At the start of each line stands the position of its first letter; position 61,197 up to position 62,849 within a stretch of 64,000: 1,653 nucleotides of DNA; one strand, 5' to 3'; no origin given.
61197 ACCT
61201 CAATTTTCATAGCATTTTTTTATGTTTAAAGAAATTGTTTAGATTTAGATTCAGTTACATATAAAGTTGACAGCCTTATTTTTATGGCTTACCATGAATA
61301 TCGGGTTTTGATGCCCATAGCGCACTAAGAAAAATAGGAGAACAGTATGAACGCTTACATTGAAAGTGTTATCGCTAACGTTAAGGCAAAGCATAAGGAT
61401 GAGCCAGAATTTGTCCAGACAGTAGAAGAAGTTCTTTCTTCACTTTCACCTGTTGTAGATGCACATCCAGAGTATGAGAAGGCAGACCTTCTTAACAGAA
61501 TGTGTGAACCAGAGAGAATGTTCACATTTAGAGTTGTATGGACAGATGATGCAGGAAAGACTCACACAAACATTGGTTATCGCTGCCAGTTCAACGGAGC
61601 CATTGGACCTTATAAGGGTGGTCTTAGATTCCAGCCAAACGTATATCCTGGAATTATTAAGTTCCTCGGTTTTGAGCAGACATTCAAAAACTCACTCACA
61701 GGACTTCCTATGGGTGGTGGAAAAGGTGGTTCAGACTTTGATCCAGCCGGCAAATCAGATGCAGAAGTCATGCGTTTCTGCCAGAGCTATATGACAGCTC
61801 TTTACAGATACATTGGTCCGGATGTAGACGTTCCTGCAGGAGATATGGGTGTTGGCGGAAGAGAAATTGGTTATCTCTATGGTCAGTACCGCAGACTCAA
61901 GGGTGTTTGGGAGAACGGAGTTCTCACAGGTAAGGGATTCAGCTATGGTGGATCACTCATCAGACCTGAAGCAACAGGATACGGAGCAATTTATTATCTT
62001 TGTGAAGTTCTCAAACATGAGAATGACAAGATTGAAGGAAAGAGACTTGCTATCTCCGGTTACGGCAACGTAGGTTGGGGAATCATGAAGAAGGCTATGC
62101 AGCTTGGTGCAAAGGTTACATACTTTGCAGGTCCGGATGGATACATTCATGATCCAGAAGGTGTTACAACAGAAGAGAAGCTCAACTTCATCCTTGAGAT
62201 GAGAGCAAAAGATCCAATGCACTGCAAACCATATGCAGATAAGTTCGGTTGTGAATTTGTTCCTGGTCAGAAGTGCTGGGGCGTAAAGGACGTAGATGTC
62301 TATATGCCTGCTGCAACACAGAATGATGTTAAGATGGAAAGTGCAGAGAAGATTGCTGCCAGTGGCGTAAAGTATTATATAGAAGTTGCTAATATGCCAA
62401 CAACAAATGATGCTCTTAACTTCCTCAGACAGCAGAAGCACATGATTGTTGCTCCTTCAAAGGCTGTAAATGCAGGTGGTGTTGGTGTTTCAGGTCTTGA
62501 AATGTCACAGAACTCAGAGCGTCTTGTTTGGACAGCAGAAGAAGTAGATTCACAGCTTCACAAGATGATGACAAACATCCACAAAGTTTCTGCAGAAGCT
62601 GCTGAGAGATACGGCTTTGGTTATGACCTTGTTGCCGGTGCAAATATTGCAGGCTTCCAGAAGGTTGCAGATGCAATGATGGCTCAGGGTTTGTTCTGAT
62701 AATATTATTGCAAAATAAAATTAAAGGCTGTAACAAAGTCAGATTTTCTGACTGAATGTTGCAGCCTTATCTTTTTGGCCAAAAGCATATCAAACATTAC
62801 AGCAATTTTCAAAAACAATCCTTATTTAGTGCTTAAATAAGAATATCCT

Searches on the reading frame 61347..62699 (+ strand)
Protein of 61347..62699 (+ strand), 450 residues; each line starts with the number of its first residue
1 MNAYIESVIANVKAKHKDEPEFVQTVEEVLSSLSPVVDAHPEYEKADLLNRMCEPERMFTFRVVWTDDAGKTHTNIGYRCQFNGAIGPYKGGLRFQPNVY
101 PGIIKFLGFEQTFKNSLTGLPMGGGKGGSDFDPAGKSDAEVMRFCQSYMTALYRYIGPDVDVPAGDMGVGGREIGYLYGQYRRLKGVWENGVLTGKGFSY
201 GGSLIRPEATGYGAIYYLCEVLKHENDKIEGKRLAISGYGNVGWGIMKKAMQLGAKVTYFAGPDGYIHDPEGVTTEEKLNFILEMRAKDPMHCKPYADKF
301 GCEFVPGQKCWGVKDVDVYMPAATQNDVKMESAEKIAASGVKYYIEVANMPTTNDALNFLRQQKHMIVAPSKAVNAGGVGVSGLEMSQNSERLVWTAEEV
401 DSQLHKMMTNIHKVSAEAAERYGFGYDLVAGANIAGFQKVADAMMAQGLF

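Call 7: find_encoding_contigs(protein=window:61347-62699:+, flank=3000, max_places=10)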
Protein window:61347-62699:+ (450 aa): no gene with exactly this product is on record in the collection.

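Call 10: find_homologous_proteins(query=window:61347-62699:+, max_evalue=1e-100)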
Query window:61347-62699:+ (450 aa): 7998 proteins with E <= 1e-100 among 8000 candidates; the best 120 are listed.
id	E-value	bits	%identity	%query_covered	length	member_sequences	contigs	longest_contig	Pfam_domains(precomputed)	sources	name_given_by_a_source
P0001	0.0e+0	1048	100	100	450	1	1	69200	PF02812.24,PF00208.28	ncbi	-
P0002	0.0e+0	1022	97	100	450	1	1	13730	PF02812.24,PF00208.28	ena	-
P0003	6.0e-281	950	91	100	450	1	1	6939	PF02812.24,PF00208.28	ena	-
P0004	8.8e-281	950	90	100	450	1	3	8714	PF02812.24,PF00208.28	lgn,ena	-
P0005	1.1e-280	949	90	100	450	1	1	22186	PF02812.24,PF00208.28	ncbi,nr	ncbi:MAG: NADP-specific glutamate dehydrogenase [Lachnospiraceae bacterium]|nr:NADP-specific glutama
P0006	1.4e-280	949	91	100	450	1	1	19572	PF02812.24,PF00208.28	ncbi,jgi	-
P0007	3.8e-280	947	90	100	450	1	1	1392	PF02812.24,PF00208.28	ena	-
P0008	4.6e-280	947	90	100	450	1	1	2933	PF02812.24,PF00208.28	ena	-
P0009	6.7e-280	947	90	100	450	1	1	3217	PF02812.24,PF00208.28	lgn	-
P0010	9.5e-280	946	90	100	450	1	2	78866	PF02812.24,PF00208.28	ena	-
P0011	2.9e-279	945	90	100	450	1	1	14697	PF02812.24,PF00208.28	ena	-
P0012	6.1e-279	943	90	100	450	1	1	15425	PF02812.24,PF00208.28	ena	-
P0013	1.0e-278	943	90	100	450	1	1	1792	PF02812.24,PF00208.28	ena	-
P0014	2.5e-278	941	89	100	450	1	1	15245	PF02812.24,PF00208.28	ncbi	-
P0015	3.3e-278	941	89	100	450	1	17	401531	PF02812.24,PF00208.28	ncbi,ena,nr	ncbi:MAG: NADP-specific glutamate dehydrogenase [Spirochaetales bacterium]|nr:NADP-specific glutamat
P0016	5.2e-278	940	89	100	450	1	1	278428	PF02812.24,PF00208.28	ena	-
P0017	8.1e-278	940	89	100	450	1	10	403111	PF02812.24,PF00208.28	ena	-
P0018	4.9e-277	937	89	100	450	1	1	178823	PF02812.24,PF00208.28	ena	-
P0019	1.8e-276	935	88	100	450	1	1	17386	PF02812.24,PF00208.28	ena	-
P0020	2.1e-276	935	89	100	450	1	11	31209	PF02812.24,PF00208.28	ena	-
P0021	3.5e-276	934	88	100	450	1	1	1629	PF02812.24,PF00208.28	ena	-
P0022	5.1e-276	934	89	100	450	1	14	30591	PF02812.24,PF00208.28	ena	-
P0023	5.9e-276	934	89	100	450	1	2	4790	PF02812.24,PF00208.28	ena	-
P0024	6.7e-276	933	89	100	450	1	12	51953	PF02812.24,PF00208.28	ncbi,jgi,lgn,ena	-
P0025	1.4e-275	932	88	100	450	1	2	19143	PF02812.24,PF00208.28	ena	-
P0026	1.8e-275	932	88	100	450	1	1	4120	PF02812.24,PF00208.28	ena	-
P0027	3.8e-275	931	88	100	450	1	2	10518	PF02812.24,PF00208.28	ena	-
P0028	3.9e-275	931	88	100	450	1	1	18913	PF02812.24,PF00208.28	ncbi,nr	ncbi:MAG: NADP-specific glutamate dehydrogenase [Oscillospiraceae bacterium]|nr:NADP-specific glutam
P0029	4.6e-275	931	88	100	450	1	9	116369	PF02812.24,PF00208.28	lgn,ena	-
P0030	1.3e-274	929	89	100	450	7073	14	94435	PF02812.24,PF00208.28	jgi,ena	-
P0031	1.7e-274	929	88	100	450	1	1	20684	PF02812.24,PF00208.28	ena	-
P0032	7.7e-274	927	88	100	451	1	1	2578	PF02812.24,PF00208.28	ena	-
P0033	1.3e-273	926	88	100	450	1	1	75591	PF02812.24,PF00208.28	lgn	-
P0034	4.9e-273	924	87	100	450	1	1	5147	PF02812.24,PF00208.28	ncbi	-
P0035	6.6e-273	924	88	100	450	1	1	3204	PF02812.24,PF00208.28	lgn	-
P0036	1.5e-272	922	88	100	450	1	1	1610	PF02812.24,PF00208.28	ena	-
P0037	2.2e-272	922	88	100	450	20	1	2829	PF02812.24,PF00208.28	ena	-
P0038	2.4e-272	922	88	100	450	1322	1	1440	PF02812.24,PF00208.28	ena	-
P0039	4.8e-272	921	88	100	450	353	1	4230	PF02812.24,PF00208.28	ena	-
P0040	5.5e-272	921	87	100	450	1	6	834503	PF02812.24,PF00208.28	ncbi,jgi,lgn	ncbi:MAG: NADP-specific glutamate dehydrogenase [Kiritimatiellia bacterium]|jgi:glutamate dehydrogen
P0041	9.8e-272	920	88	100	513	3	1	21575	PF02812.24,PF00208.28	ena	-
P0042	1.2e-271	919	87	100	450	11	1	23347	PF02812.24,PF00208.28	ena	-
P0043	2.1e-271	919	88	100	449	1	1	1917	PF02812.24,PF00208.28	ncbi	-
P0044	7.1e-271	917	88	100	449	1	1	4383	PF02812.24,PF00208.28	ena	-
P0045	7.3e-271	917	87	100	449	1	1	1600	PF02812.24,PF00208.28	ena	-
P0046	3.4e-270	915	88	100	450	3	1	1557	PF02812.24,PF00208.28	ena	-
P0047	3.5e-270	915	88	100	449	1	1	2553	PF02812.24,PF00208.28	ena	-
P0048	3.8e-270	914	88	100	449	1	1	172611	PF02812.24,PF00208.28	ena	-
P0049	4.4e-270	914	87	100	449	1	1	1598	PF02812.24,PF00208.28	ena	-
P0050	7.9e-270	913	88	100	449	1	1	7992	PF02812.24,PF00208.28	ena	-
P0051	9.4e-270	913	87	100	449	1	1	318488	PF02812.24,PF00208.28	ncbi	-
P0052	1.4e-269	913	88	100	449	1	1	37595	PF02812.24,PF00208.28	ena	-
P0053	2.3e-269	912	88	100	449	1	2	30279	PF02812.24,PF00208.28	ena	-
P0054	2.3e-269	912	88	100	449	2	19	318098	PF02812.24,PF00208.28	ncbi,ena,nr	ncbi:MAG: NADP-specific glutamate dehydrogenase [Oscillospiraceae bacterium]|nr:NADP-specific glutam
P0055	3.0e-269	912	88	100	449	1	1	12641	PF02812.24,PF00208.28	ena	-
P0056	3.6e-269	911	87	100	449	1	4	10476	PF02812.24,PF00208.28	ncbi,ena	-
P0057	7.7e-269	910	86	100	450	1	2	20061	PF02812.24,PF00208.28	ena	-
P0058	8.0e-269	910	86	100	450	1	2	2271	PF02812.24,PF00208.28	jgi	-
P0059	8.7e-269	910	87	100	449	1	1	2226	PF02812.24,PF00208.28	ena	-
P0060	1.2e-268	910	87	100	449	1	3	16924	PF02812.24,PF00208.28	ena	-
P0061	1.3e-268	909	87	100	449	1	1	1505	PF02812.24,PF00208.28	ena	-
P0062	1.6e-268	909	87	100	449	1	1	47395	PF02812.24,PF00208.28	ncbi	-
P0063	1.7e-268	909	87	100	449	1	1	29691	PF02812.24,PF00208.28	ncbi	-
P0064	1.9e-268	909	87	100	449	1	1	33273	PF02812.24,PF00208.28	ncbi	-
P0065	2.1e-268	909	87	100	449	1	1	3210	PF02812.24,PF00208.28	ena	-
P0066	2.4e-268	909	87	100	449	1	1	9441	PF02812.24,PF00208.28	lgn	-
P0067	3.0e-268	908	87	100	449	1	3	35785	PF02812.24,PF00208.28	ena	-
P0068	3.3e-268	908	87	100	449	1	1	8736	PF02812.24,PF00208.28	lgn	-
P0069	3.7e-268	908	86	100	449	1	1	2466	PF02812.24,PF00208.28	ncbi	-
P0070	3.8e-268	908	86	100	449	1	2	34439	PF02812.24,PF00208.28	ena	-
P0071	3.8e-268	908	87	100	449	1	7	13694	PF02812.24,PF00208.28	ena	-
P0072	4.9e-268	908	87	100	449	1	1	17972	PF02812.24,PF00208.28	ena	-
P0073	4.9e-268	908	86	100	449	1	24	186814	PF02812.24,PF00208.28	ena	-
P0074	6.2e-268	907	87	100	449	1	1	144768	PF02812.24,PF00208.28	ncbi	-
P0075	6.7e-268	907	86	100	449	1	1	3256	PF02812.24,PF00208.28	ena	-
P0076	8.9e-268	907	87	100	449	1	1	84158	PF02812.24,PF00208.28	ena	-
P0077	1.1e-267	906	86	100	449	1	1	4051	PF02812.24,PF00208.28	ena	-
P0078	1.2e-267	906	86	100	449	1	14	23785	PF02812.24,PF00208.28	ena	-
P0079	1.2e-267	906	86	100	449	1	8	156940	PF02812.24,PF00208.28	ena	-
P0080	1.2e-267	906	86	100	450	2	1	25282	PF02812.24,PF00208.28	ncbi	-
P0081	1.5e-267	906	86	100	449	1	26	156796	PF02812.24,PF00208.28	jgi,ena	-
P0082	1.5e-267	906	86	100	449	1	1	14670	PF02812.24,PF00208.28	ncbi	-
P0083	1.5e-267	906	86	100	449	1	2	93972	PF02812.24,PF00208.28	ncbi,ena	-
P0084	1.7e-267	906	87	100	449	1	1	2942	PF02812.24,PF00208.28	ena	-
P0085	1.7e-267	906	86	100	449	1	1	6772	PF02812.24,PF00208.28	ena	-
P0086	1.9e-267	906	86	100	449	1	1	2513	PF02812.24,PF00208.28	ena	-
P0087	1.9e-267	906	86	100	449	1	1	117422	PF02812.24,PF00208.28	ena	-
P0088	2.1e-267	905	87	100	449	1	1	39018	PF02812.24,PF00208.28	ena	-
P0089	2.1e-267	905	86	100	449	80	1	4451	PF02812.24,PF00208.28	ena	-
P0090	2.3e-267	905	86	100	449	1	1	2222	PF02812.24,PF00208.28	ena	-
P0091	2.4e-267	905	86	100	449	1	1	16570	PF02812.24,PF00208.28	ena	-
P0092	2.4e-267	905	87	100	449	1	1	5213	PF02812.24,PF00208.28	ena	-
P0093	2.4e-267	905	86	100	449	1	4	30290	PF02812.24,PF00208.28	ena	-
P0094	2.6e-267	905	86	100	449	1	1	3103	PF02812.24,PF00208.28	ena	-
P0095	3.0e-267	905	87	100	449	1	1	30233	PF02812.24,PF00208.28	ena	-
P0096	3.8e-267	905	86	100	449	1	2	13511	PF02812.24,PF00208.28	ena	-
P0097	4.1e-267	904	86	100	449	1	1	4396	PF02812.24,PF00208.28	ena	-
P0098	4.3e-267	904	86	100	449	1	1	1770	PF02812.24,PF00208.28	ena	-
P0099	4.6e-267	904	86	100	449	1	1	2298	PF02812.24,PF00208.28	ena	-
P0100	4.9e-267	904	86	100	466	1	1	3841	PF02812.24,PF00208.28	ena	-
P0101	5.1e-267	904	86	100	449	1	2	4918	PF02812.24,PF00208.28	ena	-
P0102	5.4e-267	904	86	100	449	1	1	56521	PF02812.24,PF00208.28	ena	-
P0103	5.5e-267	904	86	100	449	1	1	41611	PF02812.24,PF00208.28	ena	-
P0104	6.0e-267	904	85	100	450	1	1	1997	PF02812.24,PF00208.28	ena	-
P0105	7.1e-267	904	86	100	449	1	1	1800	PF02812.24,PF00208.28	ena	-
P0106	7.1e-267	904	87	100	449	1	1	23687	PF02812.24,PF00208.28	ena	-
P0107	9.0e-267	903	86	100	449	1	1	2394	PF02812.24,PF00208.28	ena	-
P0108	1.0e-266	903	86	100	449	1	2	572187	PF02812.24,PF00208.28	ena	-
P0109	1.1e-266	903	86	100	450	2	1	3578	PF02812.24,PF00208.28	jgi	-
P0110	1.3e-266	903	86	100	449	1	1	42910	PF02812.24,PF00208.28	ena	-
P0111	1.3e-266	903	85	100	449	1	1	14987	PF02812.24,PF00208.28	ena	-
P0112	1.3e-266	903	86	100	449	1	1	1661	PF02812.24,PF00208.28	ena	-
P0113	1.4e-266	903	87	100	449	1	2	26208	PF02812.24,PF00208.28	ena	-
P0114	1.6e-266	903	86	100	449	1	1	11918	PF02812.24,PF00208.28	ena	-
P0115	2.0e-266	902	86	100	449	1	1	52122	PF02812.24,PF00208.28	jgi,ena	jgi:glutamate dehydrogenase (NADP+)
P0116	2.1e-266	902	86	100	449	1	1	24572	PF02812.24,PF00208.28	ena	-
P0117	2.2e-266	902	86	100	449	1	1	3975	PF02812.24,PF00208.28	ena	-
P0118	2.3e-266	902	86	100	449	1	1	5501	PF02812.24,PF00208.28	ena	-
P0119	2.6e-266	902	86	100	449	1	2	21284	PF02812.24,PF00208.28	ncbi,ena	-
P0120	2.6e-266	902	86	100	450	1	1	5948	PF02812.24,PF00208.28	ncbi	-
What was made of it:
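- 61347..62699 (+): Context: gdhA, NADP-glutamate dehydrogenase, 450 aa. Call 10 (PF02812, PF00208; P0001 is 100% identical).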

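Call 11: find_encoding_contigs(protein=P0001, flank=4000, max_places=5)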
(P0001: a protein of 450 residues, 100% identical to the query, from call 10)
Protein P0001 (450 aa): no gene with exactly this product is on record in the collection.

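Call 12: find_encoding_contigs(protein=P0002, flank=4000, max_places=5)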
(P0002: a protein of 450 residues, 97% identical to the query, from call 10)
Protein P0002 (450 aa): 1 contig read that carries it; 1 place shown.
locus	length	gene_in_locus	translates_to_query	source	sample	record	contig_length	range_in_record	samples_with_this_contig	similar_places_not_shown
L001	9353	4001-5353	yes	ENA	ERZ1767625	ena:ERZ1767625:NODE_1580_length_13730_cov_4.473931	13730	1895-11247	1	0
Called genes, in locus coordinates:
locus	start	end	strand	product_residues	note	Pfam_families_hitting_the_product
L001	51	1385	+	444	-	PF02056:Glyco_hydro_4, PF11975:Glyco_hydro_4C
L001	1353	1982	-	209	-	PF04909:Amidohydro_2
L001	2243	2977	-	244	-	PF01177:Asp_Glu_race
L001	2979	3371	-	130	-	PF14470:bPH_3 (weak)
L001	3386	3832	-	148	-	PF02580:Tyr_Deacylase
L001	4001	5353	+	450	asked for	PF02812:ELFV_dehydrog_N, PF00208:ELFV_dehydrog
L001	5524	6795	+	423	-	PF00155:Aminotran_1_2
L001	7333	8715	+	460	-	PF00078:RVT_1, PF08388:GIIM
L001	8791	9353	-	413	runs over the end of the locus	PF01637:ATPase_2 (weak), PF13173:AAA_14, PF13635:DUF4143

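Call 15: list_cluster_members(proteins=[P0001])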
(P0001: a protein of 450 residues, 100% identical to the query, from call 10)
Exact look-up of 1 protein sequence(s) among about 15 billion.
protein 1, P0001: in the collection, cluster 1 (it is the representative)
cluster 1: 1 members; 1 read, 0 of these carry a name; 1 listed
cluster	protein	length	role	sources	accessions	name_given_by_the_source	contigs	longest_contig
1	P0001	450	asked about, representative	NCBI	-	-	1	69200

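Call 52: find_encoding_contigs(protein=P0015, flank=4000, max_places=4)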
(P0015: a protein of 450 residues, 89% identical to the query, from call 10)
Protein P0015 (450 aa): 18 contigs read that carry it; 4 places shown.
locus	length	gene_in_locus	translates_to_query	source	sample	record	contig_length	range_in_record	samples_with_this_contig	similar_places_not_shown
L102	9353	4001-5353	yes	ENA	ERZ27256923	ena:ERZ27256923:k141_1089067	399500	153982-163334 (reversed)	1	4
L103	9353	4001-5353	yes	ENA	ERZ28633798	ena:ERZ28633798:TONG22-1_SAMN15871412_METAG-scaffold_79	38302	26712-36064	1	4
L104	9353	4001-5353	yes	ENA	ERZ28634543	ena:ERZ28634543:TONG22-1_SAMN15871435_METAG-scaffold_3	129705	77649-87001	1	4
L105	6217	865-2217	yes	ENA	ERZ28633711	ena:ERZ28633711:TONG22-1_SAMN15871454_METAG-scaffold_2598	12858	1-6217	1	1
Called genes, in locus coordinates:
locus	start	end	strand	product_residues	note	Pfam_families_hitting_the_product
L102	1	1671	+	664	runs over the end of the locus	PF00521:DNA_topoisoIV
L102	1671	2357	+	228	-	PF00849:PseudoU_synth_2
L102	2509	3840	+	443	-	PF02878:PGM_PMM_I, PF02879:PGM_PMM_II, PF02880:PGM_PMM_III, PF00408:PGM_PMM_IV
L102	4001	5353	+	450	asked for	PF02812:ELFV_dehydrog_N, PF00208:ELFV_dehydrog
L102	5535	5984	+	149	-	PF01957:NfeD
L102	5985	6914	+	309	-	PF01145:Band_7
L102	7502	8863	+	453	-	PF03448:MgtE_N, PF00571:CBS (weak), PF01769:MgtE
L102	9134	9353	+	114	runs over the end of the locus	-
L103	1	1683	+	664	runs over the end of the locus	PF00521:DNA_topoisoIV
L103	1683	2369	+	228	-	PF00849:PseudoU_synth_2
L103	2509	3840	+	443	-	PF02878:PGM_PMM_I, PF02879:PGM_PMM_II, PF02880:PGM_PMM_III, PF00408:PGM_PMM_IV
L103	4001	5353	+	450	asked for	PF02812:ELFV_dehydrog_N, PF00208:ELFV_dehydrog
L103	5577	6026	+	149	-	PF01957:NfeD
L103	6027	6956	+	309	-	PF01145:Band_7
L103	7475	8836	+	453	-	PF03448:MgtE_N, PF00571:CBS (weak), PF01769:MgtE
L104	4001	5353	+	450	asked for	PF02812:ELFV_dehydrog_N, PF00208:ELFV_dehydrog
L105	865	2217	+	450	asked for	PF02812:ELFV_dehydrog_N, PF00208:ELFV_dehydrog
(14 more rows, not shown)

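Call 53: find_encoding_contigs(protein=P0006, flank=4000, max_places=3)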
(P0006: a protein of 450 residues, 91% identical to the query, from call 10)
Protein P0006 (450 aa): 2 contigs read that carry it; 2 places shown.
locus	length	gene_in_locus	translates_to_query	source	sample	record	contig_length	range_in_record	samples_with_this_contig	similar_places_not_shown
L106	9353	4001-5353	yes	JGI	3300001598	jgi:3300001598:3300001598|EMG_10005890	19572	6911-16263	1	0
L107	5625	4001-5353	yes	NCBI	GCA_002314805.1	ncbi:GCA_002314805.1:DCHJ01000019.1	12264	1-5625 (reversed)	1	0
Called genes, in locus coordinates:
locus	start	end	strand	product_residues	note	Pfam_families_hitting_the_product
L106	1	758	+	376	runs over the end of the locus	PF01408:GFO_IDH_MocA, PF02894:GFO_IDH_MocA_C (weak), PF22725:GFO_IDH_MocA_C3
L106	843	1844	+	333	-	PF00294:PfkB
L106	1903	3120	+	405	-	PF01232:Mannitol_dh, PF08125:Mannitol_dh_C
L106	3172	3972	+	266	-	-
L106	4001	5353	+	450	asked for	PF02812:ELFV_dehydrog_N, PF00208:ELFV_dehydrog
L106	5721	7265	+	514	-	PF00209:SNF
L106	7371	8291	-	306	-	PF01458:SUFBD_core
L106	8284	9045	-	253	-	PF00005:ABC_tran, PF02463:SMC_N, PF13304:AAA_21 (faint)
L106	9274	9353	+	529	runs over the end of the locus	PF13200:DUF4015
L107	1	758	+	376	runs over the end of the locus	PF01408:GFO_IDH_MocA, PF02894:GFO_IDH_MocA_C (weak), PF22725:GFO_IDH_MocA_C3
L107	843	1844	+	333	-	PF00294:PfkB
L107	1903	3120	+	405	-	PF01232:Mannitol_dh, PF08125:Mannitol_dh_C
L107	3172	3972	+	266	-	-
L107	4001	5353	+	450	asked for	PF02812:ELFV_dehydrog_N, PF00208:ELFV_dehydrog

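Call 63: find_encoding_contigs(protein=P0010, flank=4000, max_places=3)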
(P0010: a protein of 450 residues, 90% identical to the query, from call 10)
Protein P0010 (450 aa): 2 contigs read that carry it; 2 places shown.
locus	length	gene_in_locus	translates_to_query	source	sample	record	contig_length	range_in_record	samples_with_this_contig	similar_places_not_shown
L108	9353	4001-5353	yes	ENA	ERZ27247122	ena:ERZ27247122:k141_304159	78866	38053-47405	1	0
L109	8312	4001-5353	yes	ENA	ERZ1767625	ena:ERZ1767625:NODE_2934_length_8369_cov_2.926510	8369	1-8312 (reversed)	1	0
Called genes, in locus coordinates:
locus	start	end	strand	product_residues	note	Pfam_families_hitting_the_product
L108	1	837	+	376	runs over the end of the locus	PF01408:GFO_IDH_MocA, PF22725:GFO_IDH_MocA_C3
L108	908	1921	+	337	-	PF00294:PfkB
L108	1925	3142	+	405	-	PF01232:Mannitol_dh, PF08125:Mannitol_dh_C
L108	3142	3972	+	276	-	-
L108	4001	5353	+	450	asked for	PF02812:ELFV_dehydrog_N, PF00208:ELFV_dehydrog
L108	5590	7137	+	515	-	PF00209:SNF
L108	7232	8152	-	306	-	PF01458:SUFBD_core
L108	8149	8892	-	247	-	PF02463:SMC_N, PF00005:ABC_tran, PF13304:AAA_21 (faint)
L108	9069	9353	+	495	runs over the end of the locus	PF13200:DUF4015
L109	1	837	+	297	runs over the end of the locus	?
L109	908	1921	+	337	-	PF00294:PfkB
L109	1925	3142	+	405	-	PF01232:Mannitol_dh, PF08125:Mannitol_dh_C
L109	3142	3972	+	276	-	-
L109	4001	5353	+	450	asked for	PF02812:ELFV_dehydrog_N, PF00208:ELFV_dehydrog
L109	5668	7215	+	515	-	PF00209:SNF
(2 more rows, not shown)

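Call 64: find_encoding_contigs(protein=P0004, flank=4000, max_places=3)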
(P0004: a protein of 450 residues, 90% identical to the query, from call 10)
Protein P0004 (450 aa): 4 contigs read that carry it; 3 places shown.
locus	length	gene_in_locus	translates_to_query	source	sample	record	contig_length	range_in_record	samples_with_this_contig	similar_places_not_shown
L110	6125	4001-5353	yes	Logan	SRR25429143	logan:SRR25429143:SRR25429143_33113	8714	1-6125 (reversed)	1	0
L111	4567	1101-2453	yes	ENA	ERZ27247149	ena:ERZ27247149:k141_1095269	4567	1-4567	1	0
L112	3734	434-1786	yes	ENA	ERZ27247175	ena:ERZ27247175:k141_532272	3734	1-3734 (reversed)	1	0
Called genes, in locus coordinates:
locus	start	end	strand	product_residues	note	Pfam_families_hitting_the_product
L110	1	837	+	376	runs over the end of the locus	PF01408:GFO_IDH_MocA, PF22725:GFO_IDH_MocA_C3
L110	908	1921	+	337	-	PF00294:PfkB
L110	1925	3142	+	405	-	PF01232:Mannitol_dh, PF08125:Mannitol_dh_C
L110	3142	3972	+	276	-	-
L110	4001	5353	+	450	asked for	PF02812:ELFV_dehydrog_N, PF00208:ELFV_dehydrog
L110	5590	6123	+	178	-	?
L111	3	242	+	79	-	?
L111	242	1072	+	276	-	-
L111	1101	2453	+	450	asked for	PF02812:ELFV_dehydrog_N, PF00208:ELFV_dehydrog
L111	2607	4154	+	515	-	PF00209:SNF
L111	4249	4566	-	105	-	?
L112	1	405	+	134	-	?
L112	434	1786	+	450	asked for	PF02812:ELFV_dehydrog_N, PF00208:ELFV_dehydrog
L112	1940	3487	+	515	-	PF00209:SNF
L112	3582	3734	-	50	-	?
